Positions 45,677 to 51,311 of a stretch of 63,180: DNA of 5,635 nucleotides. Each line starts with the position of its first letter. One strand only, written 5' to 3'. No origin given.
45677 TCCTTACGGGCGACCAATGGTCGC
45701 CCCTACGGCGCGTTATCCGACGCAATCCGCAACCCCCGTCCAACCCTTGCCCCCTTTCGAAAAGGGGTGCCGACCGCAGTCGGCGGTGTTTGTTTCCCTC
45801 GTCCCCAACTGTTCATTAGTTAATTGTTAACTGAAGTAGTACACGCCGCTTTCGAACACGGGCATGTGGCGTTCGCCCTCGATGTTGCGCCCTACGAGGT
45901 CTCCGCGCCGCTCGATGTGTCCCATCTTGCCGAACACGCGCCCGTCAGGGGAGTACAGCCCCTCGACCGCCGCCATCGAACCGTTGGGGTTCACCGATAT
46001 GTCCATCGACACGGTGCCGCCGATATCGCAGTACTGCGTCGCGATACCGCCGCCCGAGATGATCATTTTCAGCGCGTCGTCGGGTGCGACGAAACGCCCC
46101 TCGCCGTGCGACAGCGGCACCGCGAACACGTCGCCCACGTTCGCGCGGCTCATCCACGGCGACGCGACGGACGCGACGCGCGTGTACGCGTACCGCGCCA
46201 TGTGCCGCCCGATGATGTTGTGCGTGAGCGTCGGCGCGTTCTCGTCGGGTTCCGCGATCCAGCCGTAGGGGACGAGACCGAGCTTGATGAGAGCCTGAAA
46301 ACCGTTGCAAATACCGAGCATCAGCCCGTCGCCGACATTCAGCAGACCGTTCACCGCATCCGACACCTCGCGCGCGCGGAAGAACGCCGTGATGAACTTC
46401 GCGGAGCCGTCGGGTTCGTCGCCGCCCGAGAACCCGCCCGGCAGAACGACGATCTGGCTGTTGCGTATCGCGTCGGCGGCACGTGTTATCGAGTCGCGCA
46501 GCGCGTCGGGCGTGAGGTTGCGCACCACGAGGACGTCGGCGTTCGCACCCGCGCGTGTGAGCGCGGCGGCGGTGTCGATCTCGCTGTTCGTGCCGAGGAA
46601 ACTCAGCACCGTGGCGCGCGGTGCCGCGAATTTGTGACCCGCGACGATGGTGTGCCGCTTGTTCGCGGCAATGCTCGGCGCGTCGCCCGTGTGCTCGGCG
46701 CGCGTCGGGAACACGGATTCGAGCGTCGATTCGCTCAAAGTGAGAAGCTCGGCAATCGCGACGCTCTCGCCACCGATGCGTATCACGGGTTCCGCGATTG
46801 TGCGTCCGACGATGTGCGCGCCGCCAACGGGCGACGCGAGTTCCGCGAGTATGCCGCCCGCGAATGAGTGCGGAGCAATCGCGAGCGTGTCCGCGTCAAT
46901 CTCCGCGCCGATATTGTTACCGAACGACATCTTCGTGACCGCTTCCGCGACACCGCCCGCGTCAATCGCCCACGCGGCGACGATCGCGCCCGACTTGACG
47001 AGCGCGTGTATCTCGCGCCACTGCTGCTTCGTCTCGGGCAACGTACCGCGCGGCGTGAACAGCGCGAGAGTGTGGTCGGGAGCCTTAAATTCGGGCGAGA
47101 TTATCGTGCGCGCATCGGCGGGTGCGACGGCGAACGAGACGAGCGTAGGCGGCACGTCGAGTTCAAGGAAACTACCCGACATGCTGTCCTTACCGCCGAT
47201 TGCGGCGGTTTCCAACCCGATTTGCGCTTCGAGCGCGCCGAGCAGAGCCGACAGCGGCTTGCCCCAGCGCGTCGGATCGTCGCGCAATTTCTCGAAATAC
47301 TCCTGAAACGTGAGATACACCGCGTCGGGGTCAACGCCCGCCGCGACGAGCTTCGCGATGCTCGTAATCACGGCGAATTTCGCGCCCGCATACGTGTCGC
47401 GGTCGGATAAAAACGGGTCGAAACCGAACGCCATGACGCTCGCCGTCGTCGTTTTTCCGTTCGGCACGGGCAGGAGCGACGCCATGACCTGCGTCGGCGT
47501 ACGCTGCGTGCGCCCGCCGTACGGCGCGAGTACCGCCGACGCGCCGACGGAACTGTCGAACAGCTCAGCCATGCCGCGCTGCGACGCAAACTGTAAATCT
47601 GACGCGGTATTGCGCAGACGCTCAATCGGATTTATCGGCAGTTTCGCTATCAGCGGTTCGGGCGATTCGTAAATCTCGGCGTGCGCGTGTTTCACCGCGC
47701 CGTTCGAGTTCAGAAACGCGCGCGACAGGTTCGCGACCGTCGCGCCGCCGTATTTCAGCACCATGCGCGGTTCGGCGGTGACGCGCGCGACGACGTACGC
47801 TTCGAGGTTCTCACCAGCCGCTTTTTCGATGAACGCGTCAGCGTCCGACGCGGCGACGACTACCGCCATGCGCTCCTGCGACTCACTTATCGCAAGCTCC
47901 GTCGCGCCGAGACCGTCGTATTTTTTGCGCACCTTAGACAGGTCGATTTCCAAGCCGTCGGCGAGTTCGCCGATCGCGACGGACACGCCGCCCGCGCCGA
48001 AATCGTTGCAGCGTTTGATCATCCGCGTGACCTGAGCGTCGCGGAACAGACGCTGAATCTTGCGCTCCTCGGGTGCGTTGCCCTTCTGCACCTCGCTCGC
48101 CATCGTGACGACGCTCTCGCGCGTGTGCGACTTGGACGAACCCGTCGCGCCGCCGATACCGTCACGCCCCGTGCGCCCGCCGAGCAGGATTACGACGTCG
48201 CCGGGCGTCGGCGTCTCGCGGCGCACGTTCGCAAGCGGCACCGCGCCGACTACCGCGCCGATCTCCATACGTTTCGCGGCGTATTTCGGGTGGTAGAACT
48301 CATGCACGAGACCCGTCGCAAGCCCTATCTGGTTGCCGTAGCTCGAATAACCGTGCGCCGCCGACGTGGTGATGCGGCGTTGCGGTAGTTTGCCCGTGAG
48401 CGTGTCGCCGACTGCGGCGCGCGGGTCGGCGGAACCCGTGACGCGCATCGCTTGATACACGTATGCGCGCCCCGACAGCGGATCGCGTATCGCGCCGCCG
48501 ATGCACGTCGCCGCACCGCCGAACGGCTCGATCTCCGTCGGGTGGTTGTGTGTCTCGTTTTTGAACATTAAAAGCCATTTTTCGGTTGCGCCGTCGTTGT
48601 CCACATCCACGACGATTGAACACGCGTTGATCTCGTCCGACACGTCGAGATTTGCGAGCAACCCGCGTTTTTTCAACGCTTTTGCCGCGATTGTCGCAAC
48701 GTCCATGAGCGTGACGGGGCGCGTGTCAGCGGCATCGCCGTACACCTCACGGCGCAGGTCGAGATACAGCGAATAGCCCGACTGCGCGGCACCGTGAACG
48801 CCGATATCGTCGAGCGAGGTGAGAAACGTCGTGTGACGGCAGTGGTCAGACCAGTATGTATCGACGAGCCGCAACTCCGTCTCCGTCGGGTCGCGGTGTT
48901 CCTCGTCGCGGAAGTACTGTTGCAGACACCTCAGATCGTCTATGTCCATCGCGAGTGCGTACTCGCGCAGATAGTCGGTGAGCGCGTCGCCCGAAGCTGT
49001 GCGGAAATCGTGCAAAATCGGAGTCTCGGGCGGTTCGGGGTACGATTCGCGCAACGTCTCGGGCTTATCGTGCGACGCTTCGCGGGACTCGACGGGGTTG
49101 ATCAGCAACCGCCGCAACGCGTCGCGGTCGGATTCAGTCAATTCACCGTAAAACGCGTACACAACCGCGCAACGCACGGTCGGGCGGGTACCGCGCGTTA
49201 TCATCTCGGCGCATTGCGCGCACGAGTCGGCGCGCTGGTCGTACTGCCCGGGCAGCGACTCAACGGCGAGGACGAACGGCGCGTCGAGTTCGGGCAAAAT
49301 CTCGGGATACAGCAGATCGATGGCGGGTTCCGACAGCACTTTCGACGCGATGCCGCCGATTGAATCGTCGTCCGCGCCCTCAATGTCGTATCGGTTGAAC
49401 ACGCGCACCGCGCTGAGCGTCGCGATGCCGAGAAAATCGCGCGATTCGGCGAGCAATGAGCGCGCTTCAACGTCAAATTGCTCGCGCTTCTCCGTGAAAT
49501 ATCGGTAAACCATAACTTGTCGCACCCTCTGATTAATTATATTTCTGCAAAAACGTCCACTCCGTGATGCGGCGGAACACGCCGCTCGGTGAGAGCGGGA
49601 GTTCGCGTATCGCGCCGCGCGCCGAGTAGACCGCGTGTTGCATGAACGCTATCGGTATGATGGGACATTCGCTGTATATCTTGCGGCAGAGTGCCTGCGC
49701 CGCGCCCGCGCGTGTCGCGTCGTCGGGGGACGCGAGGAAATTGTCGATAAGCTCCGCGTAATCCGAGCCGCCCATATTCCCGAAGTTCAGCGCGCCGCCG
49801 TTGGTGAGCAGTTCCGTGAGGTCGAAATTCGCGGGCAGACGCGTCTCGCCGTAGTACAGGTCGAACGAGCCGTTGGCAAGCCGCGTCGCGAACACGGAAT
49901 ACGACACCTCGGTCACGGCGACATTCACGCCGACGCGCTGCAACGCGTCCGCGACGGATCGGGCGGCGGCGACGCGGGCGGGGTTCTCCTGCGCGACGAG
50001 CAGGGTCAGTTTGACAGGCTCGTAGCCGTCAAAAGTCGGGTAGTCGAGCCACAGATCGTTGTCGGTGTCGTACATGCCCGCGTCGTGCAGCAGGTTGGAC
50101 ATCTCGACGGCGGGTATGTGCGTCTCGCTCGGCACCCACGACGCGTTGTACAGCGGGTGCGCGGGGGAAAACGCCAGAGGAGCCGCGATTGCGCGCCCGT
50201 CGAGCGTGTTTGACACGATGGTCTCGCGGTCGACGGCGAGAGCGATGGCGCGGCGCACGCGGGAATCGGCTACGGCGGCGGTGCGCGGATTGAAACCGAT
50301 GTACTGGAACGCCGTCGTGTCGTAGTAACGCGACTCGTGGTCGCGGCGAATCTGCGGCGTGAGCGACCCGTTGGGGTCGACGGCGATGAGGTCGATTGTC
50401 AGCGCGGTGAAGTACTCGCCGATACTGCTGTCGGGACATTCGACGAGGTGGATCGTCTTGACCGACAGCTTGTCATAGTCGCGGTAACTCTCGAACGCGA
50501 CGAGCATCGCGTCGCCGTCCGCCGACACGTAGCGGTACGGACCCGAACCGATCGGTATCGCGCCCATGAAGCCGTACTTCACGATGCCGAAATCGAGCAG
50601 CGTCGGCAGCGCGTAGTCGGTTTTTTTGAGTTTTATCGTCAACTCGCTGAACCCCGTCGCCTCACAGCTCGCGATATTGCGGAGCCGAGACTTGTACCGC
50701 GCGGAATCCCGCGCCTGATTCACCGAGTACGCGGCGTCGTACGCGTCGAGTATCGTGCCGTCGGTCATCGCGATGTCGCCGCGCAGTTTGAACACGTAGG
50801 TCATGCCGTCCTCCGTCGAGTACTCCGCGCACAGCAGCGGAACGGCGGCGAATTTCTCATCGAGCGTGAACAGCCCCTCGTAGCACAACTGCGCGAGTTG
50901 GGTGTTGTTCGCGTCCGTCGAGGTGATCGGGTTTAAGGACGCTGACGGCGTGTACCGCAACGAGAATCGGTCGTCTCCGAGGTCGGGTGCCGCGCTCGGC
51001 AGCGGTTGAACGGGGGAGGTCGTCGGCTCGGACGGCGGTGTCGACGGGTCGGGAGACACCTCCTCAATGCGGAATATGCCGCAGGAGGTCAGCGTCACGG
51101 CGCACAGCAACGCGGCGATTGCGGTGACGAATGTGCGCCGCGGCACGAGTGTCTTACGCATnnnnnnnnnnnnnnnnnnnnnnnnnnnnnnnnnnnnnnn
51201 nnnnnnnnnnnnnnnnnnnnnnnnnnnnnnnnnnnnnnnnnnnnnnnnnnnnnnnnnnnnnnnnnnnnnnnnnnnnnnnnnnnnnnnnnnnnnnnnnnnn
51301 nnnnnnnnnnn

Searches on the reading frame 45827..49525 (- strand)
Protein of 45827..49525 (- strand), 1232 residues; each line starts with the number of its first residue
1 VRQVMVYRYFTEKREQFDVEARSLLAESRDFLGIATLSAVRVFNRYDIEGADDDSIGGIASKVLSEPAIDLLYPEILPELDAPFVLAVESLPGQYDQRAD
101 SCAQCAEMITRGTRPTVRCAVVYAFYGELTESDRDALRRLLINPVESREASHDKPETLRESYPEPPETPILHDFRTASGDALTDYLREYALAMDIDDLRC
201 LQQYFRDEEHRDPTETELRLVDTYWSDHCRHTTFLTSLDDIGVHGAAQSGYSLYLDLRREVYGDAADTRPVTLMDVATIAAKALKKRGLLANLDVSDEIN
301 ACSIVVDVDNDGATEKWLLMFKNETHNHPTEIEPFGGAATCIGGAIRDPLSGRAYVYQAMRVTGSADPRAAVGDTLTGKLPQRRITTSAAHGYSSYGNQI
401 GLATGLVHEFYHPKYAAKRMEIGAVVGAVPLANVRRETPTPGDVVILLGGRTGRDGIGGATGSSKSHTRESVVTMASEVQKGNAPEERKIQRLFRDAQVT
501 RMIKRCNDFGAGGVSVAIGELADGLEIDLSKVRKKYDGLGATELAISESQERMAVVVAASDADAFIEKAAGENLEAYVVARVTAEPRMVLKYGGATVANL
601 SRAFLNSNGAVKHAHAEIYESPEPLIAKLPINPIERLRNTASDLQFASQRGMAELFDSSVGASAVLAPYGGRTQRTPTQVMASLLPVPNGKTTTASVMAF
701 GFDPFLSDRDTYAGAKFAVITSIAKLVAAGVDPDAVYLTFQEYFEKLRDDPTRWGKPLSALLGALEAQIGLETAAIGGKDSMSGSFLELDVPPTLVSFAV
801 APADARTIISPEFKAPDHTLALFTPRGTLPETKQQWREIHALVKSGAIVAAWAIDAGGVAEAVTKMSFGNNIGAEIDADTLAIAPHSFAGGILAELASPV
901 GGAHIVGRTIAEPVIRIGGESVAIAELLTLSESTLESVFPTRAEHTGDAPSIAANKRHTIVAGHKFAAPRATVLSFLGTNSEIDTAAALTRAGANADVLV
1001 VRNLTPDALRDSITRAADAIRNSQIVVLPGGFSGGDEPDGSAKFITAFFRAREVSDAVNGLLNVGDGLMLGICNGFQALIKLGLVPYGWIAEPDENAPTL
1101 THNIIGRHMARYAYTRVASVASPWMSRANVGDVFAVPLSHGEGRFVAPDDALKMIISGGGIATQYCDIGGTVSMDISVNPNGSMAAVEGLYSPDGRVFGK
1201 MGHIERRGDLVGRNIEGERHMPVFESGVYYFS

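Call 58: search_protein_families(library=pfam, proteins=[window:45827-49525:-], max_evalue=0.00001)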
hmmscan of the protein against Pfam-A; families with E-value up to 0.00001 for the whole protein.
window:45827-49525:- (1232 aa): 3 families
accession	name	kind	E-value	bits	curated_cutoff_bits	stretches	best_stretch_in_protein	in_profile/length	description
PF13507.12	GATase_5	-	3.3e-68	230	27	1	969-1231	2-260/260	CobB/CobQ-like glutamine amidotransferase domain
PF02769.27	AIRS_C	-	5.2e-31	108.3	23.1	1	441-592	2-155/156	AIR synthase related protein, C-terminal domain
PF18072.6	FGAR-AT_linker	-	7.9e-10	39.5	26.6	1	183-231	2-49/50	Formylglycinamide ribonucleotide amidotransferase linker domain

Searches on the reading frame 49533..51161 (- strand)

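Call 58: search_protein_families(library=pfam, proteins=[window:49533-51161:-], max_evalue=0.00001)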
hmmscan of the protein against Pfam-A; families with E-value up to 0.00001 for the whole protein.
window:49533-51161:- (542 aa): 1 family
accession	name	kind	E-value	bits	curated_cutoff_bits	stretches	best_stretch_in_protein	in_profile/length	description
PF00496.27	SBP_bac_5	-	8.9e-41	140.7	32.4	1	107-438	3-344/368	Bacterial extracellular solute-binding proteins, family 5 Middle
